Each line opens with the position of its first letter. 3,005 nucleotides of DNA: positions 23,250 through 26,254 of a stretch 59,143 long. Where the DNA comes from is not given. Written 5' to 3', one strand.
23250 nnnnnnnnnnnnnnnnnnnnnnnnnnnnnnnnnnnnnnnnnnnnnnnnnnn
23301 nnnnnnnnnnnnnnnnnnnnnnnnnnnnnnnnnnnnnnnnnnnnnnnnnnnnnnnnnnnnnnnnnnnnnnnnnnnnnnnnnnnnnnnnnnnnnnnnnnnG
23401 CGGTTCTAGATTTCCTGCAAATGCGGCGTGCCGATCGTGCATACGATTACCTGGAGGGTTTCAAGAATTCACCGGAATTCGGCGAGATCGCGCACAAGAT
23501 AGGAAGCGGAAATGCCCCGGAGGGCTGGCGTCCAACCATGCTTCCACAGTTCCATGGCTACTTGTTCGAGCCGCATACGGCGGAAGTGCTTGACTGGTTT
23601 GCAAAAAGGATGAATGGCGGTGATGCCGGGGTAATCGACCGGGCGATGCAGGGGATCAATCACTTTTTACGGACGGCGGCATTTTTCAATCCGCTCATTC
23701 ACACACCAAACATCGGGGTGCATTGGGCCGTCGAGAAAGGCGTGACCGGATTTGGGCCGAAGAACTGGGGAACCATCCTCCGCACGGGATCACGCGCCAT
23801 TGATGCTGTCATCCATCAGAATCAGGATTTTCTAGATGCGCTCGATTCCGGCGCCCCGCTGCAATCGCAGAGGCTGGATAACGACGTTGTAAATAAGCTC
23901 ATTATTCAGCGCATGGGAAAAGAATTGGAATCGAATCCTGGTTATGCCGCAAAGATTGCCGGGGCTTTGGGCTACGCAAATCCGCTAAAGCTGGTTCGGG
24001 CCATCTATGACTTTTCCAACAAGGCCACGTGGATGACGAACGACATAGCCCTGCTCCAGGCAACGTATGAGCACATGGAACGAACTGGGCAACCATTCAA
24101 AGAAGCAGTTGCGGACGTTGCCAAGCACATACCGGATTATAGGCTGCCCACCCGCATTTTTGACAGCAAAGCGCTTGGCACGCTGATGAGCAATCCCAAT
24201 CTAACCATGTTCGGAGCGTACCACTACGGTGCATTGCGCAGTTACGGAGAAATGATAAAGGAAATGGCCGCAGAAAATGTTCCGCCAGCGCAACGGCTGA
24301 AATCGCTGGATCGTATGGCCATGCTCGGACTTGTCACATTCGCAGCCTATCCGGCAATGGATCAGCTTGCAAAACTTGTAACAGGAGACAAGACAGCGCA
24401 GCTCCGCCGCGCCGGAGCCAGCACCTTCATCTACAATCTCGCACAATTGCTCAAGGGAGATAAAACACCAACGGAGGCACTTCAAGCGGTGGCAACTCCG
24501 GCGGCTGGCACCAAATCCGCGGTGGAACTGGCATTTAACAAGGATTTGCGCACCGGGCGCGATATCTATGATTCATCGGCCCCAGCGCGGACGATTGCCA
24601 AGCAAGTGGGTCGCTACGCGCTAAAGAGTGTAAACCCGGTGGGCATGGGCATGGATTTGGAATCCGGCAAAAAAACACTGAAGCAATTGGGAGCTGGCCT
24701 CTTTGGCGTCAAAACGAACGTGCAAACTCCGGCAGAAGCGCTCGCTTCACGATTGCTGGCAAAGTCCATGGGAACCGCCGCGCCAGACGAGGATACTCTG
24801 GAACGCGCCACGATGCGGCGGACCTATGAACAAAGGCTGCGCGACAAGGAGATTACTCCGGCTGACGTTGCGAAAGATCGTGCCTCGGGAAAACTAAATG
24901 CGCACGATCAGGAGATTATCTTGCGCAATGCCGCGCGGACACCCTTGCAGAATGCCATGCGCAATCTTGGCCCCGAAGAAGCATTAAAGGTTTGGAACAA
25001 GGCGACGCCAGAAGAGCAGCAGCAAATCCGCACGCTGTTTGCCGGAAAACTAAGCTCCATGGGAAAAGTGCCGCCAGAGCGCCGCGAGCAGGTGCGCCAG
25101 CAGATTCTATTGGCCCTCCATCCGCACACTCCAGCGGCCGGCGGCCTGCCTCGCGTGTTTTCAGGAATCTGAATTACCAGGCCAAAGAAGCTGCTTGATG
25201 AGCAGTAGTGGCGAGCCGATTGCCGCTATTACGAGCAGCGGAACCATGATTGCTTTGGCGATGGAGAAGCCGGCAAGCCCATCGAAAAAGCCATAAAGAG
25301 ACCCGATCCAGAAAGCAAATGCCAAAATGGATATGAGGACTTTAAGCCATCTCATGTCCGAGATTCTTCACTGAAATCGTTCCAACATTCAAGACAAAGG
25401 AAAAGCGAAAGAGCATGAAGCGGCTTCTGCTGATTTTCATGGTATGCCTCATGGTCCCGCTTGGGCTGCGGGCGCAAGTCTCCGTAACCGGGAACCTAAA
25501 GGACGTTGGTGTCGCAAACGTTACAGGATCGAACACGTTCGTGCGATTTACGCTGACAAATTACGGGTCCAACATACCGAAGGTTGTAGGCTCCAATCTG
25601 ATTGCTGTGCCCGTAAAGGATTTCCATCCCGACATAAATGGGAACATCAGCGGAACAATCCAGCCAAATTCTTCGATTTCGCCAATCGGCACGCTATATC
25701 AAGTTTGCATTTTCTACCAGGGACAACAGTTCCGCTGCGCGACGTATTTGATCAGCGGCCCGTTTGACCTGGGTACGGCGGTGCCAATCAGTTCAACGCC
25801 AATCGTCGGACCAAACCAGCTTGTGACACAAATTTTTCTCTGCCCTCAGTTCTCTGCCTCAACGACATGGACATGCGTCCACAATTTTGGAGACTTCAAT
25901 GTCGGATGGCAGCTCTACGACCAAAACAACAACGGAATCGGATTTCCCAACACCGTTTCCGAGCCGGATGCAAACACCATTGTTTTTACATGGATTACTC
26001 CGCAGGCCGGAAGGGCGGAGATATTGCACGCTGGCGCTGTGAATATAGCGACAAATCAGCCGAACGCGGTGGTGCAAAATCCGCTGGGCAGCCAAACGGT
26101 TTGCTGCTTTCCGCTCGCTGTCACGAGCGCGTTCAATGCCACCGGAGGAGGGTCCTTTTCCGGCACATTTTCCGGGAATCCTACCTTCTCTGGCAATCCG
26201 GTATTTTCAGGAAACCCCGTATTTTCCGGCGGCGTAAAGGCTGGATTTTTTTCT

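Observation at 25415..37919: All six consecutive receptor-binding/depolymerase-like genes begin with Sec-type signal peptides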

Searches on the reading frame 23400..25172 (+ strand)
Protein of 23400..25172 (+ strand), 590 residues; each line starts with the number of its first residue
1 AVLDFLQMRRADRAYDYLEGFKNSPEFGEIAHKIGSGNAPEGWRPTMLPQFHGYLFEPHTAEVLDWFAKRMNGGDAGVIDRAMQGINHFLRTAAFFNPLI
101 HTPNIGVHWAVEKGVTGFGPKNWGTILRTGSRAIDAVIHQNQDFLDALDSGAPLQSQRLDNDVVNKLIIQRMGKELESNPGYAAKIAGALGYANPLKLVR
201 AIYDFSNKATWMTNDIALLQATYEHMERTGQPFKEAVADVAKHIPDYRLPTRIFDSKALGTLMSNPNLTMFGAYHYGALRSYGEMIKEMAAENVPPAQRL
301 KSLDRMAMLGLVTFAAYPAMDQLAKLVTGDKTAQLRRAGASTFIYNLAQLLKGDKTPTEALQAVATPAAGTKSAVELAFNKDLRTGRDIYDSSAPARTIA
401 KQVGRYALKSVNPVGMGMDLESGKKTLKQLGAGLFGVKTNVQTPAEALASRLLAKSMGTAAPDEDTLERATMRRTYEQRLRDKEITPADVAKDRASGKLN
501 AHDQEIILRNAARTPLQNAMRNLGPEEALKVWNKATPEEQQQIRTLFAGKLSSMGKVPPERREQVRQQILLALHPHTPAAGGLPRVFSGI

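Call 13: find_related_loci(query=window:23400-25172:+, collection=viral_contigs, flank=10000)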
Query window:23400-25172:+ (590 aa) in viral_contigs; peptide patterns used: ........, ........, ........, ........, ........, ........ (x = any residue, [..] = any of these).
5 stretches matched a pattern; 1 encode a relative of the query (tblastn E <= 1e-3); 1 distinct loci.
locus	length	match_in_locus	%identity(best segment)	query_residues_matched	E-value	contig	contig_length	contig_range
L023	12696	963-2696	43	3-560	6e-147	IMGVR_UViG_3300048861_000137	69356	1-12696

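Call 16: find_related_loci(query=A1, collection=genome_contigs, flank=10000)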
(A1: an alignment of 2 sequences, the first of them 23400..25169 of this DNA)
Query A1 (590 aa) in genome_contigs; peptide patterns used: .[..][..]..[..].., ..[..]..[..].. (x = any residue, [..] = any of these).
170 stretches matched a pattern, but none encodes a relative of the query by tblastn (E <= 1e-3).

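Call 17: find_related_loci(query=A1, collection=metagenome_contigs, flank=10000)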
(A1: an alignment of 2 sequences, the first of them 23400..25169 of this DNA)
Query A1 (590 aa) in metagenome_contigs; peptide patterns used: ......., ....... (x = any residue, [..] = any of these).
342 stretches matched a pattern; 27 encode a relative of the query (tblastn E <= 1e-3); 27 distinct loci.
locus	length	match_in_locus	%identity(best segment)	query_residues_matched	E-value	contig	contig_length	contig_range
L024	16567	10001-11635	64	2-550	0e+0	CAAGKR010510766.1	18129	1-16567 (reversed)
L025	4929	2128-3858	59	1-585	0e+0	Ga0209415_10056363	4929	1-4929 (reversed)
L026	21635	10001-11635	59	2-550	0e+0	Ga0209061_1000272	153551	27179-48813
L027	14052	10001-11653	49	1-559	7e-172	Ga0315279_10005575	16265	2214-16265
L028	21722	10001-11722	46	3-560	2e-151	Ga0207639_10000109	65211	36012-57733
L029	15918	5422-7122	45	3-556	2e-142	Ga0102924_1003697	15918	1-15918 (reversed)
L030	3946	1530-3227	41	5-573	2e-134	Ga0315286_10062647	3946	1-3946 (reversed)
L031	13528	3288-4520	47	7-424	2e-126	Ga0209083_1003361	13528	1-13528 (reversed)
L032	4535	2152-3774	38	2-560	2e-124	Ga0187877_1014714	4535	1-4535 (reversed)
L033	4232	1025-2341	44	2-438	5e-122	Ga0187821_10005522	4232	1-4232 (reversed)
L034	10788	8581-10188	38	2-553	1e-115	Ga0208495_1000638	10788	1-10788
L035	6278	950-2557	38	2-553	1e-115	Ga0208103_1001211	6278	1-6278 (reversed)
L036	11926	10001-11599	38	7-546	4e-114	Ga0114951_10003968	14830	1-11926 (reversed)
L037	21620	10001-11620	37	2-553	2e-114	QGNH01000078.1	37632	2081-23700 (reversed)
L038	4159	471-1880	39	2-478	3e-108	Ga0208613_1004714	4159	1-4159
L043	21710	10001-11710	59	1-575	0e+0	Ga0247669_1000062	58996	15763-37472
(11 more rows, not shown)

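Call 49: find_homologous_proteins(query=L043:16751-18469:+, max_evalue=1e-100)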
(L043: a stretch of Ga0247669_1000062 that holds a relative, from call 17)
Query L043:16751-18469:+ (573 aa): 8000 proteins with E <= 1e-100 among 8000 candidates; the best 120 are listed.
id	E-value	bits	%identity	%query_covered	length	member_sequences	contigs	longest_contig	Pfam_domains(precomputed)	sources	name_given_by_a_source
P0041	0.0e+0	1160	92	100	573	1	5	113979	PF24877.2,PF00920.28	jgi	-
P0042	0.0e+0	1146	91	100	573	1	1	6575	PF24877.2,PF00920.28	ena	-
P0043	0.0e+0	1144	91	100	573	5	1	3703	PF24877.2,PF00920.28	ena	-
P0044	0.0e+0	1143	90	100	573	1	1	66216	PF24877.2,PF00920.28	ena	-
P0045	0.0e+0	1142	92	100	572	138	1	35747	PF24877.2,PF00920.28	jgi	-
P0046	0.0e+0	1142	91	100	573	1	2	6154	PF24877.2,PF00920.28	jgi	-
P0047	0.0e+0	1141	91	100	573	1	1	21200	PF24877.2,PF00920.28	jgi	jgi:dihydroxy-acid dehydratase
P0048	0.0e+0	1141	91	100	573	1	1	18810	PF24877.2,PF00920.28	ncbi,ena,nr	ncbi:MAG TPA: dihydroxy-acid dehydratase [Candidatus Dormibacteraeota bacterium]|nr:dihydroxy-acid d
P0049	0.0e+0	1140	91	100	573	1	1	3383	PF24877.2,PF00920.28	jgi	jgi:dihydroxy-acid dehydratase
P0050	0.0e+0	1140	91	100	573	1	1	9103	PF24877.2,PF00920.28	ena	-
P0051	0.0e+0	1140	91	100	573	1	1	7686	PF24877.2,PF00920.28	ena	-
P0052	0.0e+0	1139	91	100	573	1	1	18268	PF24877.2,PF00920.28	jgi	-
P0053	0.0e+0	1139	91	100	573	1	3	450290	PF24877.2,PF00920.28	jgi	jgi:dihydroxy-acid dehydratase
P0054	0.0e+0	1139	91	100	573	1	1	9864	PF24877.2,PF00920.28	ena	-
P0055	0.0e+0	1138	91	100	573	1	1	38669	PF24877.2,PF00920.28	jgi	-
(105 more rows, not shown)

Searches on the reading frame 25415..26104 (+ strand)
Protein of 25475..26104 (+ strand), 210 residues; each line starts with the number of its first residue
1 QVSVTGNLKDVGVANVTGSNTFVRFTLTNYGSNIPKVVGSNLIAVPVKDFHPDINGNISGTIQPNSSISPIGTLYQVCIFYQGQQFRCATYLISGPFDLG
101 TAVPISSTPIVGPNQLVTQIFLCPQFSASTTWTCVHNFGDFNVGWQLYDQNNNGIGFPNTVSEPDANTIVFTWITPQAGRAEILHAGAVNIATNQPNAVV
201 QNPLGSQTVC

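Call 38: find_related_loci(query=A2, collection=genome_contigs, flank=10000)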
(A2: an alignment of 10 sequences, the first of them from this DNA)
Query A2 (229 aa) in genome_contigs; peptide patterns used: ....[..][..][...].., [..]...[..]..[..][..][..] (x = any residue, [..] = any of these).
27 stretches matched a pattern, but none encodes a relative of the query by tblastn (E <= 1e-3).
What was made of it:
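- Tried and rejected: Two scans, with the giant-protein C-terminus and with the g1 anchor alignment, found nothing (calls 16, 38).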

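Call 64: find_related_loci(query=A2, collection=viral_contigs, flank=10000)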
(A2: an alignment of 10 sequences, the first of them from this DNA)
Query A2 (229 aa) in viral_contigs; peptide patterns used: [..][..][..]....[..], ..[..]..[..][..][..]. (x = any residue, [..] = any of these).
30 stretches matched a pattern; 5 encode a relative of the query (tblastn E <= 1e-3); 5 distinct loci.
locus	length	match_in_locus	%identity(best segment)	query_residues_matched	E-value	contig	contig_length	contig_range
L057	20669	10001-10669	45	15-229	8e-51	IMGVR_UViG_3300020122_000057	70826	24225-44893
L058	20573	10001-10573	41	39-229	1e-43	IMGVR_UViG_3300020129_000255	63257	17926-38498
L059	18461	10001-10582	42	39-229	6e-38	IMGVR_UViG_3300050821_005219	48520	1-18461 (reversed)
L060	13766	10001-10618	40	34-228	1e-36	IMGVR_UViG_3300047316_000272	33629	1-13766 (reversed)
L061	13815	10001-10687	40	1-228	5e-45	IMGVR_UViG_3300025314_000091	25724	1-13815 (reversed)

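Call 92: search_protein_representatives(protein=window:25475-26104:+)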
Query: 210 residues. Proteins with E-value up to 0.001 (for the whole library): 498; up to 1e-10: 197; up to 1e-30: 75. The best 150 are listed.
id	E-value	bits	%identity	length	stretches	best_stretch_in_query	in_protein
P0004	4.5e-71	255.4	62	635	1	1-209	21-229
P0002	4.5e-68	245.6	56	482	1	3-209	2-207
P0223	1.5e-66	240.6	59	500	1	15-208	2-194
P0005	8.5e-64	231.6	55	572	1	1-209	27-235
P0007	1.2e-63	231.1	57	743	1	1-208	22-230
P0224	4.2e-63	229.4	57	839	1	1-208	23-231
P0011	6.7e-62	225.4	56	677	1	2-209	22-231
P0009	7.1e-62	225.3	55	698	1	1-208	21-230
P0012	8.4e-62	225.1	55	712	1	1-209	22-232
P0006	9.7e-62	224.9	57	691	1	1-209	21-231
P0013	6.4e-60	218.9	54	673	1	1-209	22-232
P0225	6.7e-58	212.3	53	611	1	1-209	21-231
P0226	1.8e-56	207.6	51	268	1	2-209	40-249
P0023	1.2e-54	201.7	50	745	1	1-209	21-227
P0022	1.9e-52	194.6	52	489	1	1-209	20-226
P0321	1.9e-22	96.5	50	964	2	3-118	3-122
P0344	5.9e-17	78.5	42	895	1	3-116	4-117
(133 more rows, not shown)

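Call 95: find_encoding_contigs(protein=P0321, flank=10000, max_places=2)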
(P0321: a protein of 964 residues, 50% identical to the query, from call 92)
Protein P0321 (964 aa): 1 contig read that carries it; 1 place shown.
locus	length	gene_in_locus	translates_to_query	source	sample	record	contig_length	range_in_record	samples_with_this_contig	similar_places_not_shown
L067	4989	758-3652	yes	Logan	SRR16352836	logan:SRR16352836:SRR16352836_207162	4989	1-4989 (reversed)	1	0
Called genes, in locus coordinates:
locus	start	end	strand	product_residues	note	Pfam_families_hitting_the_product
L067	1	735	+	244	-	?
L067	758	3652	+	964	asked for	-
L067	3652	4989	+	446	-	?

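Call 96: find_encoding_contigs(protein=P0344, flank=10000, max_places=2)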
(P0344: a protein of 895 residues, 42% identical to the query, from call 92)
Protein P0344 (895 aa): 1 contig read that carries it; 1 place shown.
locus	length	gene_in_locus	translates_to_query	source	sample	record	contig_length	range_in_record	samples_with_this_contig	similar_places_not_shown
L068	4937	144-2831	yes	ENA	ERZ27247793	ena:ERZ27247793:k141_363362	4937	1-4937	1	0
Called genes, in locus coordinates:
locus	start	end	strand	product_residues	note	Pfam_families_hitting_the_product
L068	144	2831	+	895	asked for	-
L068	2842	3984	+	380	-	PF24175:SU10_adaptor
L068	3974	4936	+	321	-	?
